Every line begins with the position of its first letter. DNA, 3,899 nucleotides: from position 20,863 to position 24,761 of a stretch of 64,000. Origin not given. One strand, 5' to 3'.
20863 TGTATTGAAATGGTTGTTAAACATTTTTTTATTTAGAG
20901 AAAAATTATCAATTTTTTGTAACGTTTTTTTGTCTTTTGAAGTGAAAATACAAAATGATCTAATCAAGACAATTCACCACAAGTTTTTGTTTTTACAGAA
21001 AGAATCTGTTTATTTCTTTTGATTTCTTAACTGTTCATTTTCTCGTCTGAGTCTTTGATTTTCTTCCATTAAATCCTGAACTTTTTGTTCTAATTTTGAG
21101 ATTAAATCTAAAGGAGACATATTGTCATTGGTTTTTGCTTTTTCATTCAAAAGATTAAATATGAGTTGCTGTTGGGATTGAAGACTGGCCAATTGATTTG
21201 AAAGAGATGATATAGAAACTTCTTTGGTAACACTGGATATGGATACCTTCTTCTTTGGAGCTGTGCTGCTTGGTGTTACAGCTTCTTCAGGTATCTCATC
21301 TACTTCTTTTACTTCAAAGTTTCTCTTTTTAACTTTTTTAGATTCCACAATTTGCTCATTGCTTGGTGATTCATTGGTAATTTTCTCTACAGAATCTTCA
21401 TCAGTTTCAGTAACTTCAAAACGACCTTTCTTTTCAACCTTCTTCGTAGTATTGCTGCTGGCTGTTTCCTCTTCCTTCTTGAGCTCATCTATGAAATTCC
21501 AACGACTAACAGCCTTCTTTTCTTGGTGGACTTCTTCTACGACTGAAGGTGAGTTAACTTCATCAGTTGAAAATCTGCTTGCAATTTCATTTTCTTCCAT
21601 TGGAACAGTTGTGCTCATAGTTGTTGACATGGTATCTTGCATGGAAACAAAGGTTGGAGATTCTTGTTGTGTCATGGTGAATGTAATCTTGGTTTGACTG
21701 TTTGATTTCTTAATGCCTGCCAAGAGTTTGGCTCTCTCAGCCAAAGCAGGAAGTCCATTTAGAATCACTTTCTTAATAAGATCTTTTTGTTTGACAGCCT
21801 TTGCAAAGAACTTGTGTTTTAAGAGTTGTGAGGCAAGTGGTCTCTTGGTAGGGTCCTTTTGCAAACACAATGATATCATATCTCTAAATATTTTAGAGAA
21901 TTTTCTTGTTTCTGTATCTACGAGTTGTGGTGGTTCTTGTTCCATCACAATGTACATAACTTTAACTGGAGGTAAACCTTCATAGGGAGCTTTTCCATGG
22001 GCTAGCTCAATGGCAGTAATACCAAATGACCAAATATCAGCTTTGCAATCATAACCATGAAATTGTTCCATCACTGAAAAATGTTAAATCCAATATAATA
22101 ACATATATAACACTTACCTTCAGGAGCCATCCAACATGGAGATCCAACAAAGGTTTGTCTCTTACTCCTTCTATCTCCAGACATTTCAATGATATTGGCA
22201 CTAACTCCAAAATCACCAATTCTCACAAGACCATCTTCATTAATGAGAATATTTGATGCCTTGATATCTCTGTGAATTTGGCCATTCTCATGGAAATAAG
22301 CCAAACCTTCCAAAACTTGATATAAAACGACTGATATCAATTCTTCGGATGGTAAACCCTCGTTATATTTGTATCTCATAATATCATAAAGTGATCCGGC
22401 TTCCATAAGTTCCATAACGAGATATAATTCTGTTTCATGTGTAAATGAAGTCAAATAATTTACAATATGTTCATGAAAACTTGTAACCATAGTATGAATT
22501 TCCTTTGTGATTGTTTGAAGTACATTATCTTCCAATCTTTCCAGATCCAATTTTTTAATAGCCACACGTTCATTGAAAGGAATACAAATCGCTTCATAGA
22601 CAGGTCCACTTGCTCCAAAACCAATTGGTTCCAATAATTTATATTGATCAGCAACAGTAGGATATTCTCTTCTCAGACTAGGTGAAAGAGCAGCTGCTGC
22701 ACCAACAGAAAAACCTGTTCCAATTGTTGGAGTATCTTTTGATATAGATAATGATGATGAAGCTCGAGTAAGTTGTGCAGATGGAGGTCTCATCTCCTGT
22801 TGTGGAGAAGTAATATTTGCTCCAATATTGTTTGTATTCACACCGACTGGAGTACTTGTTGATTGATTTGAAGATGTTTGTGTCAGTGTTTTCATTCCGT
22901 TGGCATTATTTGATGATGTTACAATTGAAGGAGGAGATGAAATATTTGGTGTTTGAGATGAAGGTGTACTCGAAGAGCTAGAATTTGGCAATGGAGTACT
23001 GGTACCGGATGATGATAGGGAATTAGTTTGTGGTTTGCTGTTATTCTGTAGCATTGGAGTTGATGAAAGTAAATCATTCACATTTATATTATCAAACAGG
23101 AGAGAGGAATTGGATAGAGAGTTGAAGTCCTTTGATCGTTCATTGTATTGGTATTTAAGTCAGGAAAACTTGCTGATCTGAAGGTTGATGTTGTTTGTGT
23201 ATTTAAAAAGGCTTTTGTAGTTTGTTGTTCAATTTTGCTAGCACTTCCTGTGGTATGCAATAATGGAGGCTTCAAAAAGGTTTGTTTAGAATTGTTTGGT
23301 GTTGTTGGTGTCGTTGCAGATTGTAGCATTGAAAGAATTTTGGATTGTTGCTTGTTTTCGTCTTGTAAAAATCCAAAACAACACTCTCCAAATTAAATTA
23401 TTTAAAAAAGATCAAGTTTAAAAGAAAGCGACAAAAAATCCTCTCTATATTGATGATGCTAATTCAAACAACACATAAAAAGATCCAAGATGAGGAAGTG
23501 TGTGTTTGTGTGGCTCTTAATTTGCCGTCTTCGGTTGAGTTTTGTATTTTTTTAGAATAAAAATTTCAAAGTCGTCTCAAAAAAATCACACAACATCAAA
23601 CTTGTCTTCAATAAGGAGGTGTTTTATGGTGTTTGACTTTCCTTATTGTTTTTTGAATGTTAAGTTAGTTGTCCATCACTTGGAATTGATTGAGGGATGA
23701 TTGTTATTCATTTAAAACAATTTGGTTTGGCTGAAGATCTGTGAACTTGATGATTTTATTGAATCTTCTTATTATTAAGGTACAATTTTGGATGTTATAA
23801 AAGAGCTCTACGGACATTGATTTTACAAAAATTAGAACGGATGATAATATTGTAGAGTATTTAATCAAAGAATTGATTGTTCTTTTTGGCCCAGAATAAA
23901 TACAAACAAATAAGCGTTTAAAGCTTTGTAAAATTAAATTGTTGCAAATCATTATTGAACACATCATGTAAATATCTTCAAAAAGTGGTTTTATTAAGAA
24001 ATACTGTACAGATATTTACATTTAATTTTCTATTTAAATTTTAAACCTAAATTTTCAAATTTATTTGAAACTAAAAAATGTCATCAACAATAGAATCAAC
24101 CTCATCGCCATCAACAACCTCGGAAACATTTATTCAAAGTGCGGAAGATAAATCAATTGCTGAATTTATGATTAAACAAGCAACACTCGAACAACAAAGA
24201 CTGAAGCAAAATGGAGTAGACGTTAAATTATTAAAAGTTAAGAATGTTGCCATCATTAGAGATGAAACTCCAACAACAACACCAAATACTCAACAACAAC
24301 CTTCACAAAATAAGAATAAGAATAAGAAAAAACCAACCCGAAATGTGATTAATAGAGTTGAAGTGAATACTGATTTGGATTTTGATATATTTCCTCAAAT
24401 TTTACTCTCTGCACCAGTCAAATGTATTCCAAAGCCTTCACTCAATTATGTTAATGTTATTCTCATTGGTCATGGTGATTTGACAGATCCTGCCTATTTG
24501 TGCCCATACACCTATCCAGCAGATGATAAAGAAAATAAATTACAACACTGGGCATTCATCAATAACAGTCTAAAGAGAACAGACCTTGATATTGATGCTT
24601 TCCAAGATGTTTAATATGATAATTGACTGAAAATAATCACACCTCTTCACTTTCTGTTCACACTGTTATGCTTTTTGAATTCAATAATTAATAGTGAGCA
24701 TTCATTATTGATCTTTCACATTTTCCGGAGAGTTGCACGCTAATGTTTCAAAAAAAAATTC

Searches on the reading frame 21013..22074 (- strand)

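Call 17: search_protein_families(library=pfam, proteins=[window:21013-22074:-], max_evalue=0.001)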
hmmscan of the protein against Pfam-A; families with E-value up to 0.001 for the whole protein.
window:21013-22074:- (354 aa): 2 families
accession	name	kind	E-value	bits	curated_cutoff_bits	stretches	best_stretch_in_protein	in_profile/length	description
PF00069.31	Pkinase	-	2e-12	47.5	31.7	1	6-90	172-263/263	Protein kinase domain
PF07714.23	PK_Tyr_Ser-Thr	-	1e-09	38.6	23.1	1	7-86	180-256/258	Protein tyrosine and serine/threonine kinase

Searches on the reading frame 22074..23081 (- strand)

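Call 17: search_protein_families(library=pfam, proteins=[window:22074-23081:-], max_evalue=0.001)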
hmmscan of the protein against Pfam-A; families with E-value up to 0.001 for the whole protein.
window:22074-23081:- (336 aa): 3 families
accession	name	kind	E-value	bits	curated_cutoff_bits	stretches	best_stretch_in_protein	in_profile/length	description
PF00069.31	Pkinase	-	4.2e-43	148.1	31.7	1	147-321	1-167/263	Protein kinase domain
PF07714.23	PK_Tyr_Ser-Thr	-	7.4e-33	114.4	23.1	1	149-321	3-174/258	Protein tyrosine and serine/threonine kinase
PF03109.22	ABC1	-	1.8e-05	24.5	22.9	1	217-297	141-217/244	ABC1 atypical kinase-like domain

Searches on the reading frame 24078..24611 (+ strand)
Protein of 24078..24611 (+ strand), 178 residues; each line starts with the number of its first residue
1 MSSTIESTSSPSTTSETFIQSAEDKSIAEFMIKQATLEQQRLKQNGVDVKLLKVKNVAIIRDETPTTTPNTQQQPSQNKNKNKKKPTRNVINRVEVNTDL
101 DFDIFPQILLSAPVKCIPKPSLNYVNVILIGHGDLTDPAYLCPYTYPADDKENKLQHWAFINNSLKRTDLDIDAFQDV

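Call 3: search_protein_families(library=pfam, proteins=[window:24078-24611:+], max_evalue=0.01)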
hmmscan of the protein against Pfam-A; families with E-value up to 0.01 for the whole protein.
window:24078-24611:+ (178 aa): 0 families
